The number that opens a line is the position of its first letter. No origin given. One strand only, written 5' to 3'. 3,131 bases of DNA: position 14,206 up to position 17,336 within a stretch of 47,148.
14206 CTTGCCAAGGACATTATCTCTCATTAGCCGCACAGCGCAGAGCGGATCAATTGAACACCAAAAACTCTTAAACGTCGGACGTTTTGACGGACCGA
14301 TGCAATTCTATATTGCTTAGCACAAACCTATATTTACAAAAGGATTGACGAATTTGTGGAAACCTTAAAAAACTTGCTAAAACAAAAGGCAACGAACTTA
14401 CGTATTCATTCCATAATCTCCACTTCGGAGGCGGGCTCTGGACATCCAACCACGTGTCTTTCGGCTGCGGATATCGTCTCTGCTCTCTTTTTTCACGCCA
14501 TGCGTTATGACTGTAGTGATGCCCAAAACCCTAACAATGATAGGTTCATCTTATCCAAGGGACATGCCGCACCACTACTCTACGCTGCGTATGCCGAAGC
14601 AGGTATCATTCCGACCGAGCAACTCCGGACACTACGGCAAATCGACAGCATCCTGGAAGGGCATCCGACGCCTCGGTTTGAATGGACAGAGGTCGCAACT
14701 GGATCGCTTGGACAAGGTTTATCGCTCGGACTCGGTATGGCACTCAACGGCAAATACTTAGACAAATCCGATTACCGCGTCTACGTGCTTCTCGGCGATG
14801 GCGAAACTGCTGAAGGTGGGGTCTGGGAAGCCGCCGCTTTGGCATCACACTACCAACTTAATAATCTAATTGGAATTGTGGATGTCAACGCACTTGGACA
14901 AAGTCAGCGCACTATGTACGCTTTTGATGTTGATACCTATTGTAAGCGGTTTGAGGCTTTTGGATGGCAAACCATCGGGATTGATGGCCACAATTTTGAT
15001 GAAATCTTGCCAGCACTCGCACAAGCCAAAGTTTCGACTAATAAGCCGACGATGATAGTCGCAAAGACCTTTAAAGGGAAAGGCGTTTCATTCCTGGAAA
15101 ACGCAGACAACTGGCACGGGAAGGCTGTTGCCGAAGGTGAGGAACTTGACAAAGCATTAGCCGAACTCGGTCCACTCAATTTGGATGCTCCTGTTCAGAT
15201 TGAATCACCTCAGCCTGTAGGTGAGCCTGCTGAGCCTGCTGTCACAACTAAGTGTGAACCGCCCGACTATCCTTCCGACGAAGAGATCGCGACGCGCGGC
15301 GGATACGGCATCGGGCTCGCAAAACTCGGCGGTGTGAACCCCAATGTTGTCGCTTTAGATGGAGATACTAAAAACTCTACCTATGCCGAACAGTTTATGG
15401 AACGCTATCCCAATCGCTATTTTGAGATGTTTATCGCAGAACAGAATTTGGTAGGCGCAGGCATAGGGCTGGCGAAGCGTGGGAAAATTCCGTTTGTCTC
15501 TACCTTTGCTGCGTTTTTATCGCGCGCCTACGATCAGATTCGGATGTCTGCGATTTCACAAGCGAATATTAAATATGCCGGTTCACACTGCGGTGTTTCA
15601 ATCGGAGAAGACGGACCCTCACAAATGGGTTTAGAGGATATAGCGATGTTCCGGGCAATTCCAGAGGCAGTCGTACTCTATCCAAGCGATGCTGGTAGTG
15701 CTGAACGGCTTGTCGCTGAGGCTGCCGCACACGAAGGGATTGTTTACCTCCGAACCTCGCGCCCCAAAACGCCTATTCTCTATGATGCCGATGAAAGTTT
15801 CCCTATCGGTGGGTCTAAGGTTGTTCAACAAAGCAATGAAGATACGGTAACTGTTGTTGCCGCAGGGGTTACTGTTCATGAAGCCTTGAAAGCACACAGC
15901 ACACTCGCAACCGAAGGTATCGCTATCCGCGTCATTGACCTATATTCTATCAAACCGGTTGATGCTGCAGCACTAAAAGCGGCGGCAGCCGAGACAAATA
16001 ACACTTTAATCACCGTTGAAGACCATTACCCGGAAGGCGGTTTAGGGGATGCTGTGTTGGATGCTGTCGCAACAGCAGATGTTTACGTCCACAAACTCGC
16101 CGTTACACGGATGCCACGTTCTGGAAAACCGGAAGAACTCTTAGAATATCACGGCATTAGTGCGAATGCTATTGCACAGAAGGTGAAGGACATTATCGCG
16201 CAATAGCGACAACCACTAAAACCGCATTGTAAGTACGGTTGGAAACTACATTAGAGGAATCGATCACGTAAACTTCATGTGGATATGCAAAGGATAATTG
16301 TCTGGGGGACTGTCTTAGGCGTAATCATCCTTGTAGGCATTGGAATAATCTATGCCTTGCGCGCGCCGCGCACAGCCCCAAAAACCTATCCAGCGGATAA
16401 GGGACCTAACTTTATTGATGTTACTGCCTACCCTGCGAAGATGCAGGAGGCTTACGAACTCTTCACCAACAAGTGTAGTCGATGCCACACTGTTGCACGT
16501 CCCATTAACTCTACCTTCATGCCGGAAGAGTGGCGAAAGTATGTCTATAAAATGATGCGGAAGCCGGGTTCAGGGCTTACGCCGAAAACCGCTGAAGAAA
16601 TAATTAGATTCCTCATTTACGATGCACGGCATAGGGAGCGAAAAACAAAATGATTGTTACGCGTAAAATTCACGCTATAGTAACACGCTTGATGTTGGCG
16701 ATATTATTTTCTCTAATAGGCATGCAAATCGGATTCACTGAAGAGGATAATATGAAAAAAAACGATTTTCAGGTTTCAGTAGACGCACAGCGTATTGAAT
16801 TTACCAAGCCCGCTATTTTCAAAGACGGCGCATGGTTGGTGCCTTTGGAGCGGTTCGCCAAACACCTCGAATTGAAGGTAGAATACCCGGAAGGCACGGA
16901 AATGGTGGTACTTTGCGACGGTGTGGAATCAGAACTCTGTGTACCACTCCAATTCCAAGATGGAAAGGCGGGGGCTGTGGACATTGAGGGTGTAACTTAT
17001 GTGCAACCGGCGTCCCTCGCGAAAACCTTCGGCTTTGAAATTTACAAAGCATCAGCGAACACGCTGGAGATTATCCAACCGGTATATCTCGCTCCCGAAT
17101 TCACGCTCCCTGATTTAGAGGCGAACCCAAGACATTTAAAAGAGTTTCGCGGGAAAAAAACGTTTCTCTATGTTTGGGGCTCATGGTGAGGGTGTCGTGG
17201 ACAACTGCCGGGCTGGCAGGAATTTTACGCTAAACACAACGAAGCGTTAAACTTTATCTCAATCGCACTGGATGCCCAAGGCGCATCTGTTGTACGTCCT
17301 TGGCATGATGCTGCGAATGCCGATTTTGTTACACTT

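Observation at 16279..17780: ResA/TlpA-like oxidoreductase with in-frame UGA giving an unusual W-U-G-C (UxC) centre, translationally coupled to a single-haem CXXCH protein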

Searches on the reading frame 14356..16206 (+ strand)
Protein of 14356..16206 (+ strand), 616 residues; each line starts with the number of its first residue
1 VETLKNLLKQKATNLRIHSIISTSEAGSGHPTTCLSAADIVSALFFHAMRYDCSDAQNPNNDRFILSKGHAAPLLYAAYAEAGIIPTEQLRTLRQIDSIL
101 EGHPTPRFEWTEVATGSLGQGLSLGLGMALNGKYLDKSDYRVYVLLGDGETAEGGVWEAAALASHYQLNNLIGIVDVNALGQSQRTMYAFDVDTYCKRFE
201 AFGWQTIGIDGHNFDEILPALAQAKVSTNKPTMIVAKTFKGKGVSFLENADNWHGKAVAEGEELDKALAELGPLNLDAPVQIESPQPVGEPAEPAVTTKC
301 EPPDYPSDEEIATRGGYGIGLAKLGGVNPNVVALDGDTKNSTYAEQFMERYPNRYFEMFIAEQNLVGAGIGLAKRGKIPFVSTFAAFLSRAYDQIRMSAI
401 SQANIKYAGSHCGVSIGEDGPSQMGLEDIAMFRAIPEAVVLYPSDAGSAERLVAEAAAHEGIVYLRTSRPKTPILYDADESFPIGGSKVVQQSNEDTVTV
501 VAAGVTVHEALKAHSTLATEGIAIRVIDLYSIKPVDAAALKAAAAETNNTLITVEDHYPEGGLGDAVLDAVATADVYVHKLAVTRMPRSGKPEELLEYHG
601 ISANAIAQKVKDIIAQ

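Call 28: search_protein_families(library=pfam, proteins=[window:14356-16206:+], max_evalue=0.0001)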
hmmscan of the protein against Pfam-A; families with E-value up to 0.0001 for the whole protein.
window:14356-16206:+ (616 aa): 5 families
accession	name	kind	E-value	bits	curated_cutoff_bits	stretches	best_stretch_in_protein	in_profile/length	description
PF00456.26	Transketolase_N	-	3.8e-51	174.5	22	1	11-268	5-272/334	Transketolase, thiamine diphosphate binding domain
PF02779.29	Transket_pyr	-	2e-43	148.5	27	1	310-472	2-172/174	Transketolase, pyrimidine binding domain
PF02780.25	Transketolase_C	-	8e-28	97.3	25.9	1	488-606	2-124/124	Transketolase, C-terminal domain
PF00676.26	E1_dh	-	4.4e-08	32.9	22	1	116-240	101-226/300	Dehydrogenase E1 component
PF13292.11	DXP_synthase_N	-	5.6e-08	32.8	21.2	0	8-179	18-172/274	1-deoxy-D-xylulose-5-phosphate synthase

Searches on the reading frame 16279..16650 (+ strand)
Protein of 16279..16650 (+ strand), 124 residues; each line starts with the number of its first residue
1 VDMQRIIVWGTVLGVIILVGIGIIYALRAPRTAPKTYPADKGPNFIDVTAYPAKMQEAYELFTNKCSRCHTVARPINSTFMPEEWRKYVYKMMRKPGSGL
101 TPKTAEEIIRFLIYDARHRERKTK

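Call 5: search_protein_families(library=ncbifam, proteins=[window:16279-16650:+], max_evalue=1)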
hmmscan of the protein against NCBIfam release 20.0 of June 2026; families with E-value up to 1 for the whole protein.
seq(124 aa): 4 families
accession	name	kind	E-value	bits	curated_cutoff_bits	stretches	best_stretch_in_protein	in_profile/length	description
TIGR03908.1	QH_alpha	equivalog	7e-07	28.1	274.35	2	56-112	6-68/510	quinohemoprotein amine dehydrogenase subunit alpha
NF052246.1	SorB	equivalog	0.0014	18.7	93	1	53-112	15-76/80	SorB family sulfite dehydrogenase c-type cytochrome subunit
TIGR03045.1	PS_II_C550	equivalog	0.038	13.7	177.75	1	12-71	9-67/159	photosystem II cytochrome c-550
NF050122.1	bc1_QcrC_actin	exception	0.089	12.1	200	1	14-72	11-58/253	cytochrome bc1 complex diheme cytochrome c subunit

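Call 6: search_protein_families(library=pfam, proteins=[window:16279-16650:+], max_evalue=1)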
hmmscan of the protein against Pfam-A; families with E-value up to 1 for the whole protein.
seq(124 aa): 3 families
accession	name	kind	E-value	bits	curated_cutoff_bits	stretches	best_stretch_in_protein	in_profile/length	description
PF09098.15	Dehyd-heme_bind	-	0.00013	22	25.2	1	58-112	3-63/167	Quinohemoprotein amine dehydrogenase A, alpha subunit, haem binding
PF13442.11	Cytochrome_CBB3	-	0.0035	18.1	27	1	54-112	2-68/68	Cytochrome C oxidase, cbb3-type, subunit III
PF00034.26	Cytochrom_C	-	0.085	14.6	21.3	1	57-72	3-18/90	Cytochrome c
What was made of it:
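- The cytochrome's weak similarities are to electron-transfer subunits (SorB, QH-AmDH haem domain, cbb3 subunit III; calls 5, 6).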

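Call 63: find_homologous_proteins(query=window:16279-16650:+, max_evalue=0.001)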
Query window:16279-16650:+ (124 aa): 254 proteins with E <= 0.001 among 259 candidates; the best 120 are listed.
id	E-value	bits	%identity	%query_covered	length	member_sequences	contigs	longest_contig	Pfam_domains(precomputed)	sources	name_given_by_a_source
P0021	8.8e-106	367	83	92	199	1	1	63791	PF09626.16,PF09098.16,PF13442.12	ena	-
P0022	1.8e-77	275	100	98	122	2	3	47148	-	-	-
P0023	1.1e-73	263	95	98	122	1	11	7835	-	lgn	-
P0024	3.1e-73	261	93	98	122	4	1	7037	-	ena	-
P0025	6.4e-73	260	93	98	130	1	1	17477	-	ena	-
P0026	8.0e-73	260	94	98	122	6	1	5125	-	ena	-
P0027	1.1e-72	260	93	98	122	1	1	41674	-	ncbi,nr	ncbi:MAG: hypothetical protein OXU51_04655 [Candidatus Poribacteria bacterium]|nr:hypothetical prote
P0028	3.2e-72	258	93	98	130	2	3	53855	-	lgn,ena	-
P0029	3.3e-72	258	93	98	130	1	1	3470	-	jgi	-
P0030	7.4e-72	257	94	98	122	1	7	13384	-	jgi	jgi:hypothetical protein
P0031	8.4e-72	257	92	98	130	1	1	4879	-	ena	-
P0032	1.1e-71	256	92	98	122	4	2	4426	-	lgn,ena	-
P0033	2.1e-70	252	91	98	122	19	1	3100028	-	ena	-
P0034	5.5e-70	251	90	98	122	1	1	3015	-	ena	-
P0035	8.7e-70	250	89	98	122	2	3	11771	PF09098.16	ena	-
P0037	1.3e-69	250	89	98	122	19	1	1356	PF09098.16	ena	-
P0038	1.4e-69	250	90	98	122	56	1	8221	PF09098.16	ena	-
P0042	5.2e-67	241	87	98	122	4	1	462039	PF09098.16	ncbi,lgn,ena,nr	ncbi:hypothetical protein C6499_14670 [Candidatus Poribacteria bacterium]|nr:MAG: hypothetical prote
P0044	9.4e-67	241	88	98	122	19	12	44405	PF09098.16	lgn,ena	-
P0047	4.8e-66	238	86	98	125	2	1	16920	PF09098.16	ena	-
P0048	5.3e-65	235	83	98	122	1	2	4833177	PF09098.16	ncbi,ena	-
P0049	6.4e-65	235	83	98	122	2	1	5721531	PF09098.16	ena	-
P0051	7.9e-65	234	83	98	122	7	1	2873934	PF09098.16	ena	-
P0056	4.0e-64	232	83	98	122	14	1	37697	PF09098.16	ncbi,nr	ncbi:MAG: hypothetical protein OXI61_09760 [Candidatus Poribacteria bacterium]|nr:hypothetical prote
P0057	8.3e-64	231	81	100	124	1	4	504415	PF09098.16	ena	-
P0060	2.3e-63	230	86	95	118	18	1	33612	PF09098.16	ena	-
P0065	5.8e-63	228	84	98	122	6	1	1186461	PF09098.16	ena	-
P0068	5.3e-62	225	82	98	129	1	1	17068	PF09098.16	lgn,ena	-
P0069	9.9e-62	224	82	96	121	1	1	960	PF09098.16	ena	-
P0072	1.5e-61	224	80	98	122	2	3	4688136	PF09098.16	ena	-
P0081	7.7e-61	221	79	98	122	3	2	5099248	PF09098.16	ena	-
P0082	8.0e-61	221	79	98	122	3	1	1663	PF09098.16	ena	-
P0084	1.1e-60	221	82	96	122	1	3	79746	PF09098.16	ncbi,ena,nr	ncbi:hypothetical protein J4G08_01100 [Candidatus Poribacteria bacterium]|nr:hypothetical protein [C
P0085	1.1e-60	221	80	98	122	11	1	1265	PF09098.16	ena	-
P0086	1.1e-60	221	78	98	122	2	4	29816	PF09098.16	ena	-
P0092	2.8e-60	220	80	97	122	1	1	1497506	PF09098.16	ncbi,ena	-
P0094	3.9e-60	219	80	98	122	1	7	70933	PF09098.16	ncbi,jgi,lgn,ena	-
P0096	4.7e-60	219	79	98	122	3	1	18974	PF09098.16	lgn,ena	-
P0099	5.4e-60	219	80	81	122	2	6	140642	PF09098.16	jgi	-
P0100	6.6e-60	218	84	91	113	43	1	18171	PF09098.16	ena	-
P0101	8.2e-60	218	80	96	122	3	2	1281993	PF09098.16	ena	-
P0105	1.0e-59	218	80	98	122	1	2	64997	PF09098.16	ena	-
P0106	1.2e-59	218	79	98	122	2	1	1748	PF09098.16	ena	-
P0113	5.6e-59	215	78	97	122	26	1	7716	PF09098.16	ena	-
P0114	5.6e-59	215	79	81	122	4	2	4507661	PF09098.16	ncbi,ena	-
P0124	5.0e-58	212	77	96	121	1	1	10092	PF09098.16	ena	-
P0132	1.5e-57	211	72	98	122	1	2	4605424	PF09098.16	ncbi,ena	-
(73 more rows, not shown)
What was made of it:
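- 16279..16653 (+): Small membrane-anchored single-haem c-type cytochrome gene (124 aa from GTG 16279; public gene calls give 122 aa). It has an N-terminal TM helix and CSRCH at 16474-16488. Its TGA stop overlaps the ATG of the next gene (ATGA). 254 database homologues; every source name shown is 'hypothetical protein [Candidatus Poribacteria bacterium]' (call 63).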

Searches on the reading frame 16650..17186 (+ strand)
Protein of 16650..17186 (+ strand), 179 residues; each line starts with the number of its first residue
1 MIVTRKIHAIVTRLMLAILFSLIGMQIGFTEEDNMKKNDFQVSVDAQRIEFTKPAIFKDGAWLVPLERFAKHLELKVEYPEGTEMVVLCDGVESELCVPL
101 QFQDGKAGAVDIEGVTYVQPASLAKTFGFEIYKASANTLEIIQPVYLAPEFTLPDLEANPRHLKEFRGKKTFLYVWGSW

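Call 64: list_cluster_members(proteins=[window:16650-17186:+, window:17397-17777:+])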
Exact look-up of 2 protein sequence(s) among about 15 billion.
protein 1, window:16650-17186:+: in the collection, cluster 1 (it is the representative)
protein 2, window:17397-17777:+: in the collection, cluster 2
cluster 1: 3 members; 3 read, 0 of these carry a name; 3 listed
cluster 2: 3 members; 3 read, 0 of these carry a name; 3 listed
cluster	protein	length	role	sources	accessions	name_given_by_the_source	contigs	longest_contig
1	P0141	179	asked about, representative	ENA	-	-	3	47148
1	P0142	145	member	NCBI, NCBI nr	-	-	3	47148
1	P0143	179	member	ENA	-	-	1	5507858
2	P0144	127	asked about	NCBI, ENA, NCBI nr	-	-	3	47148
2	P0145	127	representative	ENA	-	-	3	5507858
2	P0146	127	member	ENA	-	-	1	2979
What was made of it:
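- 16650..17780 (+): Complete selenoprotein gene (376 aa with Sec180; stop TAG 17778-17780). Layout: signal/anchor, N-terminal beta-rich domain, ResA/TlpA-like thioredoxin-fold domain, C-terminal helical/TPR-like domain. Public collections hold it as two fragments of 179/145 aa and 127 aa (call 64).
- Public collections hold exactly these two fragments (call 64).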
